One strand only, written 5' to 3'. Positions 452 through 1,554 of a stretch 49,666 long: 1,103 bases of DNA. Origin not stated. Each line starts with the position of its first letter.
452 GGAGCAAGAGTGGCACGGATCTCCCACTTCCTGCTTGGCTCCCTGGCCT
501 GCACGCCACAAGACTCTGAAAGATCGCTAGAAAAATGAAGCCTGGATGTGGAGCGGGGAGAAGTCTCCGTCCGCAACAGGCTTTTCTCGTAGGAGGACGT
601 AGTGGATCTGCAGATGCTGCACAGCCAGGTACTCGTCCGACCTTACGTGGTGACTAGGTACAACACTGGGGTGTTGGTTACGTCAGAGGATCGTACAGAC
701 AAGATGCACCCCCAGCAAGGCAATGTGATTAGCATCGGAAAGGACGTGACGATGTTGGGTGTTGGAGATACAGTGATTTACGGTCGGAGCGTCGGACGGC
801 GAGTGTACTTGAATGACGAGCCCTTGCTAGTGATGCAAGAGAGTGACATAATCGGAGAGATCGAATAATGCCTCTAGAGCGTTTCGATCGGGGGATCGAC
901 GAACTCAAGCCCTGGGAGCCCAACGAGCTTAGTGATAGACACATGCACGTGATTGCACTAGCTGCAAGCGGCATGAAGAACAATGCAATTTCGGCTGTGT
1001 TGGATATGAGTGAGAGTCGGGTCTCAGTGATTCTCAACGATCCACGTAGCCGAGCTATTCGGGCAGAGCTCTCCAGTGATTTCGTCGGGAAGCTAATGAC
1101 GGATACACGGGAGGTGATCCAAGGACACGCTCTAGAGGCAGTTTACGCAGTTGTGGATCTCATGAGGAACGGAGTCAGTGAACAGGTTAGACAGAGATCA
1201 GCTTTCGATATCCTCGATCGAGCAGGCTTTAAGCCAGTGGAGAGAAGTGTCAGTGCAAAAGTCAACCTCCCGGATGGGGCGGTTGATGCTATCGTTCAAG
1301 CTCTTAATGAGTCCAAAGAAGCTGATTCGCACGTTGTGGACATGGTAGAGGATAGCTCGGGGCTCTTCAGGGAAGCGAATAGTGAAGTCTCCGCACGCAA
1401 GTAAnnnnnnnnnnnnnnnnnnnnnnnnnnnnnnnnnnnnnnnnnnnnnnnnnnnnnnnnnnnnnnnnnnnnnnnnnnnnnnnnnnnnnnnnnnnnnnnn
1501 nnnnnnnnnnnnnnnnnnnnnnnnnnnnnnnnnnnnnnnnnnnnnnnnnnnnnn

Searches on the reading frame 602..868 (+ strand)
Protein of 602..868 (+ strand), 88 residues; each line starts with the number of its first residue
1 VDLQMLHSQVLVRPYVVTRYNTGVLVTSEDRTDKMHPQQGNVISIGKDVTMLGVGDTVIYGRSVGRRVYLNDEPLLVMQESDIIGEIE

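Call 12: search_protein_families(library=pfam, proteins=[window:602-868:+], max_evalue=0.01)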
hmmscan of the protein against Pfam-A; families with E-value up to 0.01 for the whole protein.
window:602-868:+ (88 aa): 1 family
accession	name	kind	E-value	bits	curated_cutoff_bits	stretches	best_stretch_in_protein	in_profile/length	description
PF00166.26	Cpn10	-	9.1e-11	42.1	21.1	1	3-86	2-92/93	Chaperonin 10 Kd subunit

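Call 13: search_protein_families(library=phrogs, proteins=[window:602-868:+], max_evalue=0.001)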
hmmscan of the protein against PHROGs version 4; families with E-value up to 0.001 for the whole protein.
window:602-868:+ (88 aa): 1 family
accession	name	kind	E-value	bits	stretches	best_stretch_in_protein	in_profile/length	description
phrog_3188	-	other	7.8e-12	45.9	1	1-87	1-94/96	co-chaperonin GroES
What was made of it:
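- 602..868 (+): First rightward gene, a GroES-like co-chaperonin, followed by small and large terminase subunits. Calls 12, 13.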

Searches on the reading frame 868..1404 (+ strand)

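Call 12: search_protein_families(library=pfam, proteins=[window:868-1404:+], max_evalue=0.01)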
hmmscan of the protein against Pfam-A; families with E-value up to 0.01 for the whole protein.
window:868-1404:+ (178 aa): 4 families
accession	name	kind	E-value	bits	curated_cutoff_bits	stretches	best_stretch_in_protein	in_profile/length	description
PF00196.25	GerE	-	4.2e-05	23.5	23.5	1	20-54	2-36/57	Bacterial regulatory proteins, luxR family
PF01361.26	Tautomerase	-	0.0033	17.7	22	0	39-62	25-48/60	Tautomerase enzyme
PF13384.12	HTH_23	-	0.0066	16.7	24.6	0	26-58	8-40/50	Homeodomain-like domain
PF22767.2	ThcOx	-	0.0091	17.3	27.7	0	42-107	15-80/110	Cyanobactin oxidase ThcOx,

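Call 13: search_protein_families(library=phrogs, proteins=[window:868-1404:+], max_evalue=0.001)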
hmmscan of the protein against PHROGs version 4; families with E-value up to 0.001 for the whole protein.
window:868-1404:+ (178 aa): 2 families
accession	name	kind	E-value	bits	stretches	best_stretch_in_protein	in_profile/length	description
phrog_2538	-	head and packaging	8.8e-09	36.5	1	20-128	2-100/129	terminase small subunit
phrog_3855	-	DNA, RNA and nucleotide metabolism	0.00026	22.4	1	15-59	59-103/115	HTH DNA binding protein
